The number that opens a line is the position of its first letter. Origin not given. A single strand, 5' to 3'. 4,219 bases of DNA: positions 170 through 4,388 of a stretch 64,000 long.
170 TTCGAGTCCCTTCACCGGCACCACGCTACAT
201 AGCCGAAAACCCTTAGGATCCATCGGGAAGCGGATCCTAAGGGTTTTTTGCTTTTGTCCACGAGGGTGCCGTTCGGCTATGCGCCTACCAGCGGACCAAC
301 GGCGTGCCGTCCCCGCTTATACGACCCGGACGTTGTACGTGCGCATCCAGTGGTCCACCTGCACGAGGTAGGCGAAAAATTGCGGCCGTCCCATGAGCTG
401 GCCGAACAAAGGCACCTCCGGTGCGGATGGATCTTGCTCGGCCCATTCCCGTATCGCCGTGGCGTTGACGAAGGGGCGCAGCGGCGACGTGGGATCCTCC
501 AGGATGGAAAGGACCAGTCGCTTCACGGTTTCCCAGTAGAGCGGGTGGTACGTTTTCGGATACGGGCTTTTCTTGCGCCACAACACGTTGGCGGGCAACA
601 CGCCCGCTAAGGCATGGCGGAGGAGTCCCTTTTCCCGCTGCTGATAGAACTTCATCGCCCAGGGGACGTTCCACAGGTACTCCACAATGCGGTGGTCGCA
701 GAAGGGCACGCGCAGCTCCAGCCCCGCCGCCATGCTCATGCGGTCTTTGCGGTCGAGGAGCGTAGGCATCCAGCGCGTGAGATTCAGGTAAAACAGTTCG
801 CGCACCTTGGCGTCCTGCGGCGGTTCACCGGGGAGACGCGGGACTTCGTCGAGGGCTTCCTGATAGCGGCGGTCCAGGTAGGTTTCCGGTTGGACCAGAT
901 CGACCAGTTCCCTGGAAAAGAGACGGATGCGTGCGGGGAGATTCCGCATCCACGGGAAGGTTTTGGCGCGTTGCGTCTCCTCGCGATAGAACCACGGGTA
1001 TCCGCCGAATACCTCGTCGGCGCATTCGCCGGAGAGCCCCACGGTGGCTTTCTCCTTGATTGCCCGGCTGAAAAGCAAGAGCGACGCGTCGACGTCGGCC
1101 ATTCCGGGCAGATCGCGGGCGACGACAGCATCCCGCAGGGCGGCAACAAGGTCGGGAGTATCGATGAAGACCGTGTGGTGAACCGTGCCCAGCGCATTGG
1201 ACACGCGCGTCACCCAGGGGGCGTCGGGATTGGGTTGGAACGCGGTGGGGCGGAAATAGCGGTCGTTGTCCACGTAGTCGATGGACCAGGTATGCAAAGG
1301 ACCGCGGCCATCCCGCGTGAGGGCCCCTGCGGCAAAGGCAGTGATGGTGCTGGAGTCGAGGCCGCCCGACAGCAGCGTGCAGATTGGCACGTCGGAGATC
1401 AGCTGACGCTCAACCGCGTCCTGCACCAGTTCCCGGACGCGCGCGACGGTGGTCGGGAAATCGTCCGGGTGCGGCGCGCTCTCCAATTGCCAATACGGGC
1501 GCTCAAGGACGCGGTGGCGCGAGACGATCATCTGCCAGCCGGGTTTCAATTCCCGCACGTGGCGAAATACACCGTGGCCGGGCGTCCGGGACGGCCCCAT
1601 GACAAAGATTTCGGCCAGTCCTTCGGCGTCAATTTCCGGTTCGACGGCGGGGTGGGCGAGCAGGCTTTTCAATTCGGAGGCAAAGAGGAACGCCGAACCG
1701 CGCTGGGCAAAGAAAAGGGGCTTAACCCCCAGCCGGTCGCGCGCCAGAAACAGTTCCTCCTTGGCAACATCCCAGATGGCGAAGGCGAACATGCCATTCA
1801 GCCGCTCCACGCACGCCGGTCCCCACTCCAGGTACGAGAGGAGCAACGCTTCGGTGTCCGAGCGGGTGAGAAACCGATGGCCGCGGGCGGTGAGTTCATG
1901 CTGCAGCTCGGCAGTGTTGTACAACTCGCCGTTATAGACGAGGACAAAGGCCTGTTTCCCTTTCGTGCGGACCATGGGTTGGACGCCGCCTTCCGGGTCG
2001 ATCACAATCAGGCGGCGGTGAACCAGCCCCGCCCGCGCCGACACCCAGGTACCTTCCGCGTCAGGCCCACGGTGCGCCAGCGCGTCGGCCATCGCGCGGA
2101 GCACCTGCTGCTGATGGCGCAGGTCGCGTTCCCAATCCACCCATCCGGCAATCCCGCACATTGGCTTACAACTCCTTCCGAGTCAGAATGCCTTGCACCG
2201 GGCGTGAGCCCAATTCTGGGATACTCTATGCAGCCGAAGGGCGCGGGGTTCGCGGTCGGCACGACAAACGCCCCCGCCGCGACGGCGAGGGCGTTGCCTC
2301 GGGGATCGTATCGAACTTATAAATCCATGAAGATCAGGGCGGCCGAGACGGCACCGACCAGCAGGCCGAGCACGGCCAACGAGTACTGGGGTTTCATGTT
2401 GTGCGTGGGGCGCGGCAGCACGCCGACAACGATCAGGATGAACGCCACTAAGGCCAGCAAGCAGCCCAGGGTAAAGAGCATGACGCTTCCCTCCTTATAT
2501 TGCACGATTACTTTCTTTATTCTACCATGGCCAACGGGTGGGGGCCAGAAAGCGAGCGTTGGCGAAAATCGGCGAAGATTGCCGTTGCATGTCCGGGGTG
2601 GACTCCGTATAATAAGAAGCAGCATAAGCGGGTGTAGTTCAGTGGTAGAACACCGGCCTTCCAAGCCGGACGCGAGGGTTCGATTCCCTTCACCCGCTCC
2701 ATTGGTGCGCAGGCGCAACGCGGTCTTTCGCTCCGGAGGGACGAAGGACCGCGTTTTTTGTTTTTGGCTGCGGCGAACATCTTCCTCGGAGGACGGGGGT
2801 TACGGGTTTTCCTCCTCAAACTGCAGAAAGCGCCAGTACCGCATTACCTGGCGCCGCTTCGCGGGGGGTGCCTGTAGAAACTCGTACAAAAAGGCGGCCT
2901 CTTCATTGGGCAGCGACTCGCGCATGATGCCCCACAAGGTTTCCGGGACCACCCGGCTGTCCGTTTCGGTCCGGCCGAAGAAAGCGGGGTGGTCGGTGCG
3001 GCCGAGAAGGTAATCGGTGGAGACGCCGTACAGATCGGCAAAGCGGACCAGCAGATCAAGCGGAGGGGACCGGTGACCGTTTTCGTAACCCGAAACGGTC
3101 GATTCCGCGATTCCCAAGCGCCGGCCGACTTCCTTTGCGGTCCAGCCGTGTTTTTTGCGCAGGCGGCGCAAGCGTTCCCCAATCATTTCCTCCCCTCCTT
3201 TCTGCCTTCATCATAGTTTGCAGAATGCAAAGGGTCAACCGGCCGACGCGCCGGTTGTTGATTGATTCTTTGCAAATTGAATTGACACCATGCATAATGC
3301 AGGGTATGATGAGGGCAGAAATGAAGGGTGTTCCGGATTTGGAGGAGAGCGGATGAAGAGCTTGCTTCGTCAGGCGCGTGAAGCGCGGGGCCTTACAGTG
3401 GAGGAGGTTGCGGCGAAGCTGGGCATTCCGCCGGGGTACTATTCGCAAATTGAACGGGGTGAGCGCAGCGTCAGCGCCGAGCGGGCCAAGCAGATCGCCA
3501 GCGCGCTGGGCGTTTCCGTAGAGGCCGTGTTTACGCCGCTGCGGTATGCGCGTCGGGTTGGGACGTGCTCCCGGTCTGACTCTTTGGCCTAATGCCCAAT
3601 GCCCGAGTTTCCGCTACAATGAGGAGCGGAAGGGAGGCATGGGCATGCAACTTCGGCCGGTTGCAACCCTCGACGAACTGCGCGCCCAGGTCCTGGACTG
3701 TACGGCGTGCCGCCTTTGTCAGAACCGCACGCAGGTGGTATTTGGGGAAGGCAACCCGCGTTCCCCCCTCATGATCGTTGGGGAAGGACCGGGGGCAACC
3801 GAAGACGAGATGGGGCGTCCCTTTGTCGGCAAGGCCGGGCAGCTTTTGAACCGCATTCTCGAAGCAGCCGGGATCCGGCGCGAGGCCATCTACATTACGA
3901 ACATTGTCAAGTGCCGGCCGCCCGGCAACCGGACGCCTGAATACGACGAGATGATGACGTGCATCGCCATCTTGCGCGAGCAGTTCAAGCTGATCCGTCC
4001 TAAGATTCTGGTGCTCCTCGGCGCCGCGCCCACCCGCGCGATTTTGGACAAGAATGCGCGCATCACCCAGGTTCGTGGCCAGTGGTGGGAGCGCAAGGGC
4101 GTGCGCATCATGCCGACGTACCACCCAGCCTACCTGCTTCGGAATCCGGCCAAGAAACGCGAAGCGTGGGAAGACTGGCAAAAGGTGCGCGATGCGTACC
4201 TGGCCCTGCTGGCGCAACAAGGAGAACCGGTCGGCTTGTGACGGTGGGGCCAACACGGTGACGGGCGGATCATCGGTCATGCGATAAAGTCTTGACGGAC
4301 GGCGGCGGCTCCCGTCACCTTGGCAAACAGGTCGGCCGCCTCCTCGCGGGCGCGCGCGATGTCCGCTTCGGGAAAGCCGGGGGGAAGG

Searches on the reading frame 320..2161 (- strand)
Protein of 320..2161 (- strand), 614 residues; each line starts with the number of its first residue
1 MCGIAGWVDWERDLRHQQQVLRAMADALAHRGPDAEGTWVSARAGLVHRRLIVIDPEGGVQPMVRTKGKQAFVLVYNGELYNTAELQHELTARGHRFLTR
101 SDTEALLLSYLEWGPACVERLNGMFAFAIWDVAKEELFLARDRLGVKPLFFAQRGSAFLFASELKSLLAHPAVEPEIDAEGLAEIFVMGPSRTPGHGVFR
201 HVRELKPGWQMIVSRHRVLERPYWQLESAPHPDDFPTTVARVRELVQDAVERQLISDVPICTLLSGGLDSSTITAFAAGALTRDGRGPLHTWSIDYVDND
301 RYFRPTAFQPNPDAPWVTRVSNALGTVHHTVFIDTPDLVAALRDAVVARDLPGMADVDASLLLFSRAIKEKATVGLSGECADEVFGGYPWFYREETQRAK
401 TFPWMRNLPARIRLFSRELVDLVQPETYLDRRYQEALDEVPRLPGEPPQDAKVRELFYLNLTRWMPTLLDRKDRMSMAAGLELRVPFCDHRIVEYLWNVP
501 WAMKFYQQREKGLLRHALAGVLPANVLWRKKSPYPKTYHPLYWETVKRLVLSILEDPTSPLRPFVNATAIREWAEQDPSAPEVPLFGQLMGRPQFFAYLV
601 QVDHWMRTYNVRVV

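Call 30: search_protein_families(library=pfam, proteins=[window:320-2161:-], max_evalue=0.00001)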
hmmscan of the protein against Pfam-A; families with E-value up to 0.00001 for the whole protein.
window:320-2161:- (614 aa): 3 families
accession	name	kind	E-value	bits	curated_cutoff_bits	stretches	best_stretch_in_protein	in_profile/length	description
PF00733.27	Asn_synthase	-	1.2e-95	321.6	21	1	242-579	2-333/354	Asparagine synthase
PF13537.11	GATase_7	-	3.9e-46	156.5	25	1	48-169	1-123/123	Glutamine amidotransferase domain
PF13522.11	GATase_6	-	5.6e-42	143.3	27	1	33-163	1-130/130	Glutamine amidotransferase domain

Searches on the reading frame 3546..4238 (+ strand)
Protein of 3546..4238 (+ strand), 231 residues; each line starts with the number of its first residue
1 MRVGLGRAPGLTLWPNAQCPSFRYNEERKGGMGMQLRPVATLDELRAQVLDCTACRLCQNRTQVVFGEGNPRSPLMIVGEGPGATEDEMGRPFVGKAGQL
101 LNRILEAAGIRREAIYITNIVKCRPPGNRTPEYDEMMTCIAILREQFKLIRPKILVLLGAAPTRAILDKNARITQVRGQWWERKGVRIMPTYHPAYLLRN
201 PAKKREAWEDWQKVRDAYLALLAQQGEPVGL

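Call 48: search_protein_families(library=pfam, proteins=[window:3546-4238:+], max_evalue=0.0001)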
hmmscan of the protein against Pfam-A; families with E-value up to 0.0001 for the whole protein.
window:3546-4238:+ (231 aa): 1 family
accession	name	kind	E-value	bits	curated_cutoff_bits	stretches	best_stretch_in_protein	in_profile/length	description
PF03167.25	UDG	-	3.7e-40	137.7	24.3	1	66-211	1-140/141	Uracil DNA glycosylase superfamily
